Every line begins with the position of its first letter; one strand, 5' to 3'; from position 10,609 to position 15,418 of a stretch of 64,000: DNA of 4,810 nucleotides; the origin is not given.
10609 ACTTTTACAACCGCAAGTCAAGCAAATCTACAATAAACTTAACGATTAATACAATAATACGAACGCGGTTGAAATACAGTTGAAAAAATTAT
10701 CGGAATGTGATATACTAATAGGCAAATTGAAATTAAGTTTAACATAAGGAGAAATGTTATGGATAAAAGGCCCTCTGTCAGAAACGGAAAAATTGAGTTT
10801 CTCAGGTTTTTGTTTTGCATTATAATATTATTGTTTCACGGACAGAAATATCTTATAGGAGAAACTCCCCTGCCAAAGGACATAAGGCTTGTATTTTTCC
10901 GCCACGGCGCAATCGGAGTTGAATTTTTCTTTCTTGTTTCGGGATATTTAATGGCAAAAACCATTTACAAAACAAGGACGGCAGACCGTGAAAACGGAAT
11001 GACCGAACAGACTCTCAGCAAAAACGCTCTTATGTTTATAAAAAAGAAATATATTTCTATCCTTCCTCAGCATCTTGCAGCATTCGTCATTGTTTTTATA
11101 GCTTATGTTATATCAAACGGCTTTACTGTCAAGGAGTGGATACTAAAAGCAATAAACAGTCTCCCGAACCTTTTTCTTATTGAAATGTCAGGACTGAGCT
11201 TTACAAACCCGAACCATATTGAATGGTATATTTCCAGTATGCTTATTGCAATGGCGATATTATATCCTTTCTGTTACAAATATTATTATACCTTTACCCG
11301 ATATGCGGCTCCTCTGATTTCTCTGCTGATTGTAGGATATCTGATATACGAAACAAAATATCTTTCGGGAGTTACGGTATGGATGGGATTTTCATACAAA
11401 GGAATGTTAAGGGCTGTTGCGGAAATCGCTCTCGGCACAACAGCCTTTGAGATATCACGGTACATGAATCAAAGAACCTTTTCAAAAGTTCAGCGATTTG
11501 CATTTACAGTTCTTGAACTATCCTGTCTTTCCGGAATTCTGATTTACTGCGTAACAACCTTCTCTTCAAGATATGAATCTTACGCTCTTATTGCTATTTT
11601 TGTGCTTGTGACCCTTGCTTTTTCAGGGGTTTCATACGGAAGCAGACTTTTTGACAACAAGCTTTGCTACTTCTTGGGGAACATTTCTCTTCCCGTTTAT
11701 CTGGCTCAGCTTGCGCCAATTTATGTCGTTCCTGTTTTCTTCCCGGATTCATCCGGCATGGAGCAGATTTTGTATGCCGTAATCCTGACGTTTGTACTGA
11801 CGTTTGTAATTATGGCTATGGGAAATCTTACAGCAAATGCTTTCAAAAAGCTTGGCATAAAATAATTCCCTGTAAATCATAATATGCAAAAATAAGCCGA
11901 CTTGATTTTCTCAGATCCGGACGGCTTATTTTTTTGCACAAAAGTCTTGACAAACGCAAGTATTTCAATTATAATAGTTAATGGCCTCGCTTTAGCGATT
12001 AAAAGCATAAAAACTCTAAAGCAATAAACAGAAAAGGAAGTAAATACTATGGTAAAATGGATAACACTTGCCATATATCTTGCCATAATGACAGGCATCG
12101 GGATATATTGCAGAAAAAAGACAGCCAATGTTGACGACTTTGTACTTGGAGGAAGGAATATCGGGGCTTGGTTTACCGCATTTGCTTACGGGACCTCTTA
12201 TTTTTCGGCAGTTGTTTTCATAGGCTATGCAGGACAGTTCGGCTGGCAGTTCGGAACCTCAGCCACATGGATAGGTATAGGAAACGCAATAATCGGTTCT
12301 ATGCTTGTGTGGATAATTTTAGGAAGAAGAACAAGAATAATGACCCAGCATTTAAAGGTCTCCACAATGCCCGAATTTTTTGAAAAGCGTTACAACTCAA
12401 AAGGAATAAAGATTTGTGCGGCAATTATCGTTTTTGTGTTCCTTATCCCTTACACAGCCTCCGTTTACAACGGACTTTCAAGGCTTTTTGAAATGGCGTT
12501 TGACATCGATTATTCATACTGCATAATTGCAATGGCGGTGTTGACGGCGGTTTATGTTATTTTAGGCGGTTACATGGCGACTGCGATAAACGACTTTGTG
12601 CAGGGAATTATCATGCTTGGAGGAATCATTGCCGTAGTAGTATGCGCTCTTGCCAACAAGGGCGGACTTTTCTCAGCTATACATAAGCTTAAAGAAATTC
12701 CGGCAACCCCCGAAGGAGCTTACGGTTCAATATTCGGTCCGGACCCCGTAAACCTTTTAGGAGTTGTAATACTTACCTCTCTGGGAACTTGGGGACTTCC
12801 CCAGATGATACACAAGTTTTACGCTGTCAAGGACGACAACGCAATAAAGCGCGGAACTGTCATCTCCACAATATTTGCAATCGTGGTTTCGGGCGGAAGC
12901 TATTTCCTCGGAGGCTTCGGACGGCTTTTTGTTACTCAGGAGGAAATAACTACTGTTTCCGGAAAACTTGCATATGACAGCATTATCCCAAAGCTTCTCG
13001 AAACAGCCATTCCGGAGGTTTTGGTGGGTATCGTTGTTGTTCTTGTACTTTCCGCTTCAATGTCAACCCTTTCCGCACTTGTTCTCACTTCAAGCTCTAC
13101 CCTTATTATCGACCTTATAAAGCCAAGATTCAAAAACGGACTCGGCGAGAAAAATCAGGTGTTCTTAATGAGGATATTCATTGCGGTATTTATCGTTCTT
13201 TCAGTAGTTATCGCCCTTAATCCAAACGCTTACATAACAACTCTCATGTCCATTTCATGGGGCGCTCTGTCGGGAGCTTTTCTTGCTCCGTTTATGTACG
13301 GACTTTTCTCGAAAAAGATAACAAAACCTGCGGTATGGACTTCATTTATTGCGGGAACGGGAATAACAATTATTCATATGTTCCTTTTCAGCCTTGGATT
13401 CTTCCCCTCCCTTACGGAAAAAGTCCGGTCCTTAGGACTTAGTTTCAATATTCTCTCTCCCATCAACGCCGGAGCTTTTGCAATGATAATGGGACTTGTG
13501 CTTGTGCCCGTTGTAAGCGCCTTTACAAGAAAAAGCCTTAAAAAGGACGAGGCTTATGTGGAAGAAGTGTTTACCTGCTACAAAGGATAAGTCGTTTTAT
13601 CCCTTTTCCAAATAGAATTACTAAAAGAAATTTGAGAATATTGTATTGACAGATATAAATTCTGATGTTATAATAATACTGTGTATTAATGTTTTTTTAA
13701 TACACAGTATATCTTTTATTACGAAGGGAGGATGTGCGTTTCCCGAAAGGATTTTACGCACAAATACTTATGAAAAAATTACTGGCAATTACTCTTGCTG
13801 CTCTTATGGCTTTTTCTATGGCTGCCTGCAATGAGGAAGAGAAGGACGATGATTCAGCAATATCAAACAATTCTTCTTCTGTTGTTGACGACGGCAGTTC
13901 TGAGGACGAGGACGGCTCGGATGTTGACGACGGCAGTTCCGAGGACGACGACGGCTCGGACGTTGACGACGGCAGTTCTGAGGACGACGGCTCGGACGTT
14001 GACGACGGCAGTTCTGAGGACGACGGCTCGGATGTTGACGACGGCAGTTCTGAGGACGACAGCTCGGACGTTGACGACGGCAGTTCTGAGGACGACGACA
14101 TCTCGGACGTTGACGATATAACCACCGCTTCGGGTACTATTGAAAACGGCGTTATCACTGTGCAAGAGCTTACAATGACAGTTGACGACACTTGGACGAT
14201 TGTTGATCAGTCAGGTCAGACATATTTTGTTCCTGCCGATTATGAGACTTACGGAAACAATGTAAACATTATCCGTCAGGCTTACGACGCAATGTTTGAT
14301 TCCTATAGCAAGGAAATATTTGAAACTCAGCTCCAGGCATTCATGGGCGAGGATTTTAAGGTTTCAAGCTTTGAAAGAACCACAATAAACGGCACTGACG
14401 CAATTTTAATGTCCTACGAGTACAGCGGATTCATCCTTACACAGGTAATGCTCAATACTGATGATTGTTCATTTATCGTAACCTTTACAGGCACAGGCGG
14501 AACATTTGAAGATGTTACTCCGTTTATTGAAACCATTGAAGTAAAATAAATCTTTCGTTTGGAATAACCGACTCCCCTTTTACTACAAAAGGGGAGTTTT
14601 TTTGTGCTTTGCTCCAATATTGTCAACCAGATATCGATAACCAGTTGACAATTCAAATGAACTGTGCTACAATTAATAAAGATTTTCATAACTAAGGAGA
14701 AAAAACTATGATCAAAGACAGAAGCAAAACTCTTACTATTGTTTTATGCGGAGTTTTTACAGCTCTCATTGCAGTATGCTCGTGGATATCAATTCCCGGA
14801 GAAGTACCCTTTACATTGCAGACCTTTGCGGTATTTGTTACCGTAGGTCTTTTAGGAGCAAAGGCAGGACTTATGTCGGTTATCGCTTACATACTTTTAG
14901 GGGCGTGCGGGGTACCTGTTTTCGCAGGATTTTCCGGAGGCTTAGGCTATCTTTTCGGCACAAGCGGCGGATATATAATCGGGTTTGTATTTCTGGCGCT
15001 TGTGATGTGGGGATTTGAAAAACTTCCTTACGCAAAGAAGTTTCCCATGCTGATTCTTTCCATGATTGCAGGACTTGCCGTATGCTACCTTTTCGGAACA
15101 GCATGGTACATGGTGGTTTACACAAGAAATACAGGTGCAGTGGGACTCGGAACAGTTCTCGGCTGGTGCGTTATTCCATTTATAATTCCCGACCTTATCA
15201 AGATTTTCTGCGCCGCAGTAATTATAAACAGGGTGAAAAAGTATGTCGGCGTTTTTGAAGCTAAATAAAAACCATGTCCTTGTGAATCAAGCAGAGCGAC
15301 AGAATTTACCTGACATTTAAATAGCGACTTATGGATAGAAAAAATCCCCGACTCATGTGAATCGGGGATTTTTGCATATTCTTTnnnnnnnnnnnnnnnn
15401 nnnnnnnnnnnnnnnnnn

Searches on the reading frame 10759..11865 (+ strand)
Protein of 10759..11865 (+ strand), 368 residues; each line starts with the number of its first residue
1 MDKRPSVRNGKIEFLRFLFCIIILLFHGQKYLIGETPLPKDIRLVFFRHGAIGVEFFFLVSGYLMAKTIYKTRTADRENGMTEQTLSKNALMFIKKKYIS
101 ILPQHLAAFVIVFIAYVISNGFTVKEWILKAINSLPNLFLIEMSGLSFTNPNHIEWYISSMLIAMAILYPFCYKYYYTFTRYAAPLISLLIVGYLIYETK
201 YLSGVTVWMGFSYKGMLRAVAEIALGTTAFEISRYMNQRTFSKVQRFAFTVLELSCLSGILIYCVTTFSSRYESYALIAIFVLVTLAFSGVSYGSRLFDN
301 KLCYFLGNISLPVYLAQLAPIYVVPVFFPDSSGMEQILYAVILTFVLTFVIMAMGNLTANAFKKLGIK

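Call 95: search_protein_families(library=pfam, proteins=[window:10759-11865:+], max_evalue=0.00001)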
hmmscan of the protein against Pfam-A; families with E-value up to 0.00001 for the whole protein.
window:10759-11865:+ (368 aa): 1 family
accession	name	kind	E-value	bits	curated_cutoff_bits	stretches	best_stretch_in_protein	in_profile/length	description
PF01757.29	Acyl_transf_3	-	5.6e-19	68.8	31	1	11-352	3-322/326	Acyltransferase domain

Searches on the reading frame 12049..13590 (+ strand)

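Call 95: search_protein_families(library=pfam, proteins=[window:12049-13590:+], max_evalue=0.00001)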
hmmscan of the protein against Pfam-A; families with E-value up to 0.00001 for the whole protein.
window:12049-13590:+ (513 aa): 1 family
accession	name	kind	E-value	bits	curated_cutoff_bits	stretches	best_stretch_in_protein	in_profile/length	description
PF00474.23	SSF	-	4.2e-59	200.9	22.8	1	31-434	1-404/406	Sodium:solute symporter family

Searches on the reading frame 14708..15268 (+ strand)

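Call 95: search_protein_families(library=pfam, proteins=[window:14708-15268:+], max_evalue=0.00001)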
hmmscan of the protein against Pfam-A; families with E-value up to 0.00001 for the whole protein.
window:14708-15268:+ (186 aa): 1 family
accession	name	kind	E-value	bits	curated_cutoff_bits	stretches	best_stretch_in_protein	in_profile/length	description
PF02632.19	BioY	-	2.8e-42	144.4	25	1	32-178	3-140/140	BioY family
